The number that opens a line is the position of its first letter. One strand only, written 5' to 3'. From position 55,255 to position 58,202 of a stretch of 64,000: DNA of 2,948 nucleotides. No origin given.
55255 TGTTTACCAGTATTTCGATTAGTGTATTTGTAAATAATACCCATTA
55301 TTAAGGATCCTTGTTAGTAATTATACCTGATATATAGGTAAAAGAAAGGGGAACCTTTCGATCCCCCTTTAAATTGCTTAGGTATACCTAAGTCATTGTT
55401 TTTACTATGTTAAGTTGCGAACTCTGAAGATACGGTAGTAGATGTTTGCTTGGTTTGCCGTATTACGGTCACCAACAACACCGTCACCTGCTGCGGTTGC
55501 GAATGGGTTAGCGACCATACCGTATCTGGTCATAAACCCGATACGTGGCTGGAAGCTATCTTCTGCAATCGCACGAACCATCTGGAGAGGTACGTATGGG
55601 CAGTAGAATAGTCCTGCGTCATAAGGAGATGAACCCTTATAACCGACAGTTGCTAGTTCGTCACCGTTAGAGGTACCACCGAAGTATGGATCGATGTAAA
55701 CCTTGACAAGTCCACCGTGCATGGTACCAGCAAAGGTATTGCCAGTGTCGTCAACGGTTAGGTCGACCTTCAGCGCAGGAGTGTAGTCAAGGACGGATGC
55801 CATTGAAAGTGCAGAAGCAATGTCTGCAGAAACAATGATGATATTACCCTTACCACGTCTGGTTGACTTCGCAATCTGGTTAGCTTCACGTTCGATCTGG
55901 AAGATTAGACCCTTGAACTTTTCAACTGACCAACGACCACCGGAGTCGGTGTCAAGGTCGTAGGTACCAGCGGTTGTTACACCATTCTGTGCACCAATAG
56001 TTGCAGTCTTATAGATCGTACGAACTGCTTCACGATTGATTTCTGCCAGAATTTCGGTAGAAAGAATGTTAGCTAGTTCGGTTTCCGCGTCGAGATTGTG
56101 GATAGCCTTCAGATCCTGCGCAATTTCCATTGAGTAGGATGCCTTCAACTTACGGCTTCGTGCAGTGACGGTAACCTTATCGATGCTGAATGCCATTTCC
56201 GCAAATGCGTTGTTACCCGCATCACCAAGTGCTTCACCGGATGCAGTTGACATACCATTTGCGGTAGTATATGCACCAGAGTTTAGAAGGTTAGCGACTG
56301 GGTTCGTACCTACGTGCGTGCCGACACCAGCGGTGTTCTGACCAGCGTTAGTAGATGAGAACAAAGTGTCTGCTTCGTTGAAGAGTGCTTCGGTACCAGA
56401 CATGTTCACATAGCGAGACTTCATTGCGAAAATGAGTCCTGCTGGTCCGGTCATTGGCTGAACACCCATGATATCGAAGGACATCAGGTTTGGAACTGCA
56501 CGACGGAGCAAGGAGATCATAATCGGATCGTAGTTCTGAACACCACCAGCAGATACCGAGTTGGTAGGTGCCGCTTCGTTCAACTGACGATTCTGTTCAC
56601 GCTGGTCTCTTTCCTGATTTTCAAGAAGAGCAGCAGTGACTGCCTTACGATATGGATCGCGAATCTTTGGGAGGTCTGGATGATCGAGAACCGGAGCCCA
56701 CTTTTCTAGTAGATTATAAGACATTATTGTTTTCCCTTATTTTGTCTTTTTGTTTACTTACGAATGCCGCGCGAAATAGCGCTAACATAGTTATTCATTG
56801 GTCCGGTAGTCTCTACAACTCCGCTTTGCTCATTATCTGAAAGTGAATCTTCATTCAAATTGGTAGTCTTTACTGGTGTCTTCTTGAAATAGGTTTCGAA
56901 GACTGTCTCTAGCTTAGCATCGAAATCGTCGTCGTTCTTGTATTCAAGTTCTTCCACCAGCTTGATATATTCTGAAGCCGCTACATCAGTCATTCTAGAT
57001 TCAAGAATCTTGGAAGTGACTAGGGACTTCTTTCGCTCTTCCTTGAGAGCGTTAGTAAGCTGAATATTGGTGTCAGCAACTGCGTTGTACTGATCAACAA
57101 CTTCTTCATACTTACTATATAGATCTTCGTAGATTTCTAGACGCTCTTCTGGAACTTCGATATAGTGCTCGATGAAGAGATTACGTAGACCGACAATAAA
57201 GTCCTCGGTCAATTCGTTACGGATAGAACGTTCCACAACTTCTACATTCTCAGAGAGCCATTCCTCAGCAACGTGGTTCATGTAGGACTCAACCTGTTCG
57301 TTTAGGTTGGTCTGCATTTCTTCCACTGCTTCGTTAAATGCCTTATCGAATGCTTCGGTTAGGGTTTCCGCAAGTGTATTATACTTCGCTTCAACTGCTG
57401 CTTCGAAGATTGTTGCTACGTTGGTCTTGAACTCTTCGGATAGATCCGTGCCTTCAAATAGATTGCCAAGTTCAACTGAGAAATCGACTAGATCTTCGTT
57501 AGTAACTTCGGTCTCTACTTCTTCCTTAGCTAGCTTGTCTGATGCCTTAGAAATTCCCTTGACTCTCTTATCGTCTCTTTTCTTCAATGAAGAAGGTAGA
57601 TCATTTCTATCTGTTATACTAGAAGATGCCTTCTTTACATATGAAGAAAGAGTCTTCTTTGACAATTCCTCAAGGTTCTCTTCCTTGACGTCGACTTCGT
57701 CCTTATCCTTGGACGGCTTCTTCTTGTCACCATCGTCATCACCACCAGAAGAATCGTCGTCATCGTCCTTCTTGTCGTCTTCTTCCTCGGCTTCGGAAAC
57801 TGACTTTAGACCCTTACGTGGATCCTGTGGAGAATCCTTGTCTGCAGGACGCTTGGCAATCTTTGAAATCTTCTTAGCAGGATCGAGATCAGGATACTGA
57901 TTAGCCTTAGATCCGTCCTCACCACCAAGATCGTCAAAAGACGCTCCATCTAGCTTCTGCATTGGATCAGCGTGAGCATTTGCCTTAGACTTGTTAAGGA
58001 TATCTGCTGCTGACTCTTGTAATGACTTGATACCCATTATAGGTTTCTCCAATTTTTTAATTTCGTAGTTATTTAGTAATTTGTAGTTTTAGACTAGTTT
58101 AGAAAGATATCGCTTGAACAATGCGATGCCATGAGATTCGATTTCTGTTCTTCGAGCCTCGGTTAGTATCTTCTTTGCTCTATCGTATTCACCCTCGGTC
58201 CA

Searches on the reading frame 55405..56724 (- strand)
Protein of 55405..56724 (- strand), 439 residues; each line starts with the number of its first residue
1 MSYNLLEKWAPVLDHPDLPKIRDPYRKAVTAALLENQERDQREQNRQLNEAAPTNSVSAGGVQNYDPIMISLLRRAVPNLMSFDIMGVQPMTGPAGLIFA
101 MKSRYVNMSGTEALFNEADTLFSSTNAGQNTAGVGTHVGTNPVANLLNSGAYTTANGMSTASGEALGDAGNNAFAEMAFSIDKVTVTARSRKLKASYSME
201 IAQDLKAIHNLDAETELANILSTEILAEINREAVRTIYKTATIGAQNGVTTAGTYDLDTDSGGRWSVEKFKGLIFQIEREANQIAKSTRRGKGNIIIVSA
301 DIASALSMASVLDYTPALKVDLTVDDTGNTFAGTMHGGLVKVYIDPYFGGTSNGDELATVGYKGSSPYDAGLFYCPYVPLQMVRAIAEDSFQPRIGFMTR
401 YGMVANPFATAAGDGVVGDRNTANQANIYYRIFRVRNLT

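Call 32: search_protein_families(library=pfam, proteins=[window:55405-56724:-], max_evalue=0.001)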
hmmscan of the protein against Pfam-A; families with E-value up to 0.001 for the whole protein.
window:55405-56724:- (439 aa): 1 family
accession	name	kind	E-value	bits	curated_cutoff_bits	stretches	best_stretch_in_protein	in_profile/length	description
PF07068.17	Gp23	-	1.1e-133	446.7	24.4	1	62-435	1-376/376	Major capsid protein Gp23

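Call 61: search_dna_similar(query=window:55405-56724:-, collection=phages, mode=protein, max_rows=12)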
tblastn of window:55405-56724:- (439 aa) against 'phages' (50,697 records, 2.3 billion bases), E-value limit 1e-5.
Records with a match: 2593; places in all: 4081; records where one place covers at least 80% of the query: 2461.
Best place of each record, by identity: 60-80% 23; <60% 2570.
By first word of the organism name: Escherichia 671; Synechococcus 389; Klebsiella 332; Salmonella 203; Vibrio 136; Shigella 89; Aeromonas 86; Acinetobacter 71; Cyanophage 61; Enterobacter 58; and 61 more.
By host as written in the record: - 466; Escherichia coli 282; Klebsiella pneumoniae 115; Synechococcus 107; Escherichia coli O157:H7 39; Synechococcus sp. 38; Salmonella enterica 29; Synechococcus sp. WH7803 28; and 575 more.
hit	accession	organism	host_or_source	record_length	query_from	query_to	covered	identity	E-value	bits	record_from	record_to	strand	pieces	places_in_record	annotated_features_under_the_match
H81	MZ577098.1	Methylophilales phage Melnitz-3 EXVC039M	Methylophilales_sp._H5P1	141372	4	438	99%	63.1%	2e-166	524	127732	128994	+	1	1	major capsid protein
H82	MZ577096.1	Methylophilales phage Melnitz-2 EXVC040M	Methylophilales_sp._H5P1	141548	4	438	99%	63.1%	2e-166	524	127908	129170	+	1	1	major capsid protein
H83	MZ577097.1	Methylophilales phage Melnitz EXVC044M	Methylophilales_sp._H5P1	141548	4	438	99%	63.1%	2e-166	524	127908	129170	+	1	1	major capsid protein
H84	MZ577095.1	Methylophilales phage Melnitz-1 EXVC043M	Methylophilales_sp._H5P1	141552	4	438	99%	63.1%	2e-166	524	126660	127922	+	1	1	hypothetical protein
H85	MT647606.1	Pelagibacter phage Mosig EXVC030M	Candidatus Pelagibacter ubique HTCC1062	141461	7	438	98%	63.2%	2e-163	515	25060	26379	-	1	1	putative major capsid protein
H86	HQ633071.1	Synechococcus phage S-SKS1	Synechococcus sp. WH7803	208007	4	438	99%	62.5%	4e-163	514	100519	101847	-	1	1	major capsid protein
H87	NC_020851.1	Synechococcus phage S-SKS1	Synechococcus sp. WH7803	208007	4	438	99%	62.5%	4e-163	514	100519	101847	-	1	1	major head protein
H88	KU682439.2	Stenotrophomonas phage vB_SmaS-DLP_6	Stenotrophomonas maltophilia D1571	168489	8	438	98%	62.9%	2e-165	521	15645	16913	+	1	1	precursor of major head subunit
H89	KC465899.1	Pelagibacter phage HTVC008M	Candidatus Pelagibacter ubique HTCC1062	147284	2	438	100%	61.8%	6e-163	514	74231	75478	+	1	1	major capsid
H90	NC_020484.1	Pelagibacter phage HTVC008M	Candidatus Pelagibacter ubique HTCC1062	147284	2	438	100%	61.8%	6e-163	514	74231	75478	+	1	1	major head protein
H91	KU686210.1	Synechococcus phage S-WAM1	Synechococcus sp.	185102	2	438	100%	61.6%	8e-159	502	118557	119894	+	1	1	major capsid protein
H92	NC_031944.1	Synechococcus phage S-WAM1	Synechococcus sp.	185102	2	438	100%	61.6%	8e-159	502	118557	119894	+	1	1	major head protein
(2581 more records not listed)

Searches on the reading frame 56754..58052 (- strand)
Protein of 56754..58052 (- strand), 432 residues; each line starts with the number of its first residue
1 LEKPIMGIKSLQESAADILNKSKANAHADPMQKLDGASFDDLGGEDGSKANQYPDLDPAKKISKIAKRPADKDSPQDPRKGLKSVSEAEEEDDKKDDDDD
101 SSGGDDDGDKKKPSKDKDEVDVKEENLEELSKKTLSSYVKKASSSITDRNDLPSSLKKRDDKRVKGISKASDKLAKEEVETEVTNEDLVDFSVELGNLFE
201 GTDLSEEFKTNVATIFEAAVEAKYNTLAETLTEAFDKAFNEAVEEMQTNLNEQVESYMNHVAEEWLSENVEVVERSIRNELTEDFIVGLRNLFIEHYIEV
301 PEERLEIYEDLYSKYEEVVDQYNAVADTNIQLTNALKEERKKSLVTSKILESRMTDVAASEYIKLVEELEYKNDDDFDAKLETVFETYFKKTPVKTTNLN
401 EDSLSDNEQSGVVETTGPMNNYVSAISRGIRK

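Call 32: search_protein_families(library=pfam, proteins=[window:56754-58052:-], max_evalue=0.001)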
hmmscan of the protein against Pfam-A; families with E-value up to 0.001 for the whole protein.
window:56754-58052:- (432 aa): 2 families
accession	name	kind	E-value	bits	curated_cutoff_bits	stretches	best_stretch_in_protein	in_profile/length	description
PF25623.1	T4_CASP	-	5.3e-53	180.6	27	1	192-425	2-246/247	T4-phage like capsid assembly scaffolding protein family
PF00521.26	DNA_topoisoIV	-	0.00074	18.9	31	0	159-349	242-405/432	DNA gyrase/topoisomerase IV, subunit A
